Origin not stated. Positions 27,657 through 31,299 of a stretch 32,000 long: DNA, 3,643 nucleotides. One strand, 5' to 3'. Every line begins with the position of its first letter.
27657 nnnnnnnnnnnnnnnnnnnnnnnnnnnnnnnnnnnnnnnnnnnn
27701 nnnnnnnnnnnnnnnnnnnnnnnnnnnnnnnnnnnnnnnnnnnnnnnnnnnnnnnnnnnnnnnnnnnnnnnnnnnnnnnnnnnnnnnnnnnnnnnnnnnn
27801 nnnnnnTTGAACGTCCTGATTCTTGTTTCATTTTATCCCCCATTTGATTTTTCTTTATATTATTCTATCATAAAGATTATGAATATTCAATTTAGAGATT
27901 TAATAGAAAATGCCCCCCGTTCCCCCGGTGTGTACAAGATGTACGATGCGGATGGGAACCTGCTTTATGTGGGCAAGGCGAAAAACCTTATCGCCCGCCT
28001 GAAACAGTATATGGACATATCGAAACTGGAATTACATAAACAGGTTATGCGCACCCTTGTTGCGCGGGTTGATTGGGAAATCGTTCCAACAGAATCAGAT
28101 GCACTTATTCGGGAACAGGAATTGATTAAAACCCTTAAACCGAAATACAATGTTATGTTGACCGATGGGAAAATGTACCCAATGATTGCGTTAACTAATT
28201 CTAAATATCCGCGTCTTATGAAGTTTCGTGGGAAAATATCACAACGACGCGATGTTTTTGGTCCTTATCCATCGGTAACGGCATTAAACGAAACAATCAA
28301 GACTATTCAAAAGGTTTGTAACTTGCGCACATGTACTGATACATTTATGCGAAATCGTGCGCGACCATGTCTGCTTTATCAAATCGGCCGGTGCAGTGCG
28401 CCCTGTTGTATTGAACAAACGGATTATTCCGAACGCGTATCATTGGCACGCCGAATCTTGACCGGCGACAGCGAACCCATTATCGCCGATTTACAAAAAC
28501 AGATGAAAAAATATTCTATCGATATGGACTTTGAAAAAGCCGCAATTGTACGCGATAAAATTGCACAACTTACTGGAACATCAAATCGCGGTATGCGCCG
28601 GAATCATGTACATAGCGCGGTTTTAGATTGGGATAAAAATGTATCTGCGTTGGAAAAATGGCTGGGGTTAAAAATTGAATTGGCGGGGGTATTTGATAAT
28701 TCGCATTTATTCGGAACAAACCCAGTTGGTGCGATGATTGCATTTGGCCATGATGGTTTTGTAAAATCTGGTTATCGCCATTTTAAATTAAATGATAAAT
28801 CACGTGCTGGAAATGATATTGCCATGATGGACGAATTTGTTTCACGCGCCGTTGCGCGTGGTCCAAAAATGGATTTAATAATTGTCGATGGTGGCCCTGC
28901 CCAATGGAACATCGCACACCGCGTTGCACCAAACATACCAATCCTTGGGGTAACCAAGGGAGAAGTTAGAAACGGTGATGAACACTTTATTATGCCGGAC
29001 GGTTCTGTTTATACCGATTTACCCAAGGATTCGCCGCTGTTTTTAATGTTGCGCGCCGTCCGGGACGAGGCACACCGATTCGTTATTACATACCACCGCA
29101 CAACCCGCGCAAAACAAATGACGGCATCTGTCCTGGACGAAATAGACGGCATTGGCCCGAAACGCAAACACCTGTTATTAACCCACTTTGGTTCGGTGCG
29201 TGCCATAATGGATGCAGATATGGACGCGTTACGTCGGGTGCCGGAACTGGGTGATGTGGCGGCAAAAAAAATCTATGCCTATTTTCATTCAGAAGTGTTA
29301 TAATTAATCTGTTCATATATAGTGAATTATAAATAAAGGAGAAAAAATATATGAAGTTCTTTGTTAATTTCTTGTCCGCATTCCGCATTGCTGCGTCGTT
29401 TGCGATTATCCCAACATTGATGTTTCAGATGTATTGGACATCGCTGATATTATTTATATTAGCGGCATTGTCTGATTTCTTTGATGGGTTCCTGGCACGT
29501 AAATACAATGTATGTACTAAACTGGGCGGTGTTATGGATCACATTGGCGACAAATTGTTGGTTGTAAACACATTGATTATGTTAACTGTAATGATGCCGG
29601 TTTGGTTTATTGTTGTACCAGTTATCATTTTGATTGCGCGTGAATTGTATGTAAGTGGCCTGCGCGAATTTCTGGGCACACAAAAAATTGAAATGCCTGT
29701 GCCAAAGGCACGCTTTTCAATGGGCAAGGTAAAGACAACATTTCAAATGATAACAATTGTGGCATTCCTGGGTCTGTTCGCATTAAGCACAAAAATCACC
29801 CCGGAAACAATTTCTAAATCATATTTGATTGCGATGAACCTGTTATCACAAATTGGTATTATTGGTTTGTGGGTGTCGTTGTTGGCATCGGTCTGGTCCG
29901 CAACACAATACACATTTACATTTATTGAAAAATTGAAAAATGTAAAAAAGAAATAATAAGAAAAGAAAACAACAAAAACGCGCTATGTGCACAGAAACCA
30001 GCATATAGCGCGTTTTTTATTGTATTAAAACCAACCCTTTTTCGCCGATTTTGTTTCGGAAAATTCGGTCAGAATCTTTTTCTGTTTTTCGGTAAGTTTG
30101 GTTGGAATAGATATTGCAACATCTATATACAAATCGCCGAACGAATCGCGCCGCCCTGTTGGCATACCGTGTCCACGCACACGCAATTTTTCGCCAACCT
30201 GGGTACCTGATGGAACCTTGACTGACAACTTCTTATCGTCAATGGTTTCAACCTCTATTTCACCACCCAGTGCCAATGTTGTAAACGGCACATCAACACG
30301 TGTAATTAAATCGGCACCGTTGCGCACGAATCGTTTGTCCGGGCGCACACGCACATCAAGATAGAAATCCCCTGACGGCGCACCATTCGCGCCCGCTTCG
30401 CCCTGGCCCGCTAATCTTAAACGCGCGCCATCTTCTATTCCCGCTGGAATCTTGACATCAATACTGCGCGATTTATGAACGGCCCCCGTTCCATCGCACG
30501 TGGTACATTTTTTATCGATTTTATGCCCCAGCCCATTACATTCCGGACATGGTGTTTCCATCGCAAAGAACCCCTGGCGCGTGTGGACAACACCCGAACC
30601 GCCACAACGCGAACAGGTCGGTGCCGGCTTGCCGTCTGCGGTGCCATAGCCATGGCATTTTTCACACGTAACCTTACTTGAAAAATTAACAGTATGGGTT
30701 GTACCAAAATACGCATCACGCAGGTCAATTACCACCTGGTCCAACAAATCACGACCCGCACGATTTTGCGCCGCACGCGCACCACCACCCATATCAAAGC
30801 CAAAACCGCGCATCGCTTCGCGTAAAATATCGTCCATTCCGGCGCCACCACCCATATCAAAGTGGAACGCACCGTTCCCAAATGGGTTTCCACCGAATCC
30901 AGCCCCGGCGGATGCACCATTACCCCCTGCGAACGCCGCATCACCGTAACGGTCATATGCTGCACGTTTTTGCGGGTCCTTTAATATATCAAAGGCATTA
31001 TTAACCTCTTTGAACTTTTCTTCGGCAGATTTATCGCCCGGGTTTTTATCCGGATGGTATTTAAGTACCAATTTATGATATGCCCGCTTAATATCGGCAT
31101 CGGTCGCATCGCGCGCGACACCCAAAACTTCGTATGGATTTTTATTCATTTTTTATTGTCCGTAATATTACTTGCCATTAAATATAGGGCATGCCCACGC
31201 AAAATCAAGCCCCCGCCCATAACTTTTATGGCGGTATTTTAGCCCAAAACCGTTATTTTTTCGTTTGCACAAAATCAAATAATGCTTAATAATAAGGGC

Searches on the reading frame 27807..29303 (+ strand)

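Call 71: search_protein_families(library=pfam, proteins=[window:27807-29303:+], max_evalue=0.001)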
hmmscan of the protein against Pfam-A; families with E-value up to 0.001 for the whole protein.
window:27807-29303:+ (498 aa): 5 families
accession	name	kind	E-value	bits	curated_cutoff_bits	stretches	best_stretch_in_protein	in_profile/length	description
PF08459.17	UvrC_RNaseH_dom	-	1.2e-30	106.9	22.3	1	291-427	11-159/159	UvrC RNAse H endonuclease domain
PF01541.30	GIY-YIG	-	3e-11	43.9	22.6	1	40-115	2-78/78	GIY-YIG catalytic domain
PF14520.12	HHH_5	-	4e-09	37.2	27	1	442-490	3-52/57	Helix-hairpin-helix domain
PF12826.13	HHH_2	-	1.1e-08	35.5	27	1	448-496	10-58/64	Helix-hairpin-helix motif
PF02151.25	UVR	-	6.7e-07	29.3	21.5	1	226-255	4-33/36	UvrB/uvrC motif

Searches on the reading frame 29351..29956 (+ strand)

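Call 71: search_protein_families(library=pfam, proteins=[window:29351-29956:+], max_evalue=0.001)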
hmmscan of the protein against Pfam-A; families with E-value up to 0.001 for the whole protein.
window:29351-29956:+ (201 aa): 1 family
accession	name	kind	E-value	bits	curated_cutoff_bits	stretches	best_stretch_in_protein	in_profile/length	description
PF01066.26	CDP-OH_P_transf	-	1.4e-25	90.9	22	1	6-155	5-138/152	CDP-alcohol phosphatidyltransferase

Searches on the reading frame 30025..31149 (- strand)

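Call 71: search_protein_families(library=pfam, proteins=[window:30025-31149:-], max_evalue=0.001)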
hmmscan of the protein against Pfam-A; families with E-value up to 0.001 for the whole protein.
window:30025-31149:- (374 aa): 4 families
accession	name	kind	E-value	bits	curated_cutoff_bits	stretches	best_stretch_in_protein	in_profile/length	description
PF01556.23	DnaJ_C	-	3.7e-45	154.1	26.6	1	139-349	5-152/152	DnaJ C terminal domain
PF00226.36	DnaJ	-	3.4e-28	98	27.8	1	4-66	1-63/63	DnaJ domain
PF00684.25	DnaJ_CXXCXGXG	-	1.5e-13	51.2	32.7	1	162-222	1-65/65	DnaJ central domain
PF15777.11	Anti-TRAP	-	0.00051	20.4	32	0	160-193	11-47/59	Tryptophan RNA-binding attenuator protein inhibitory protein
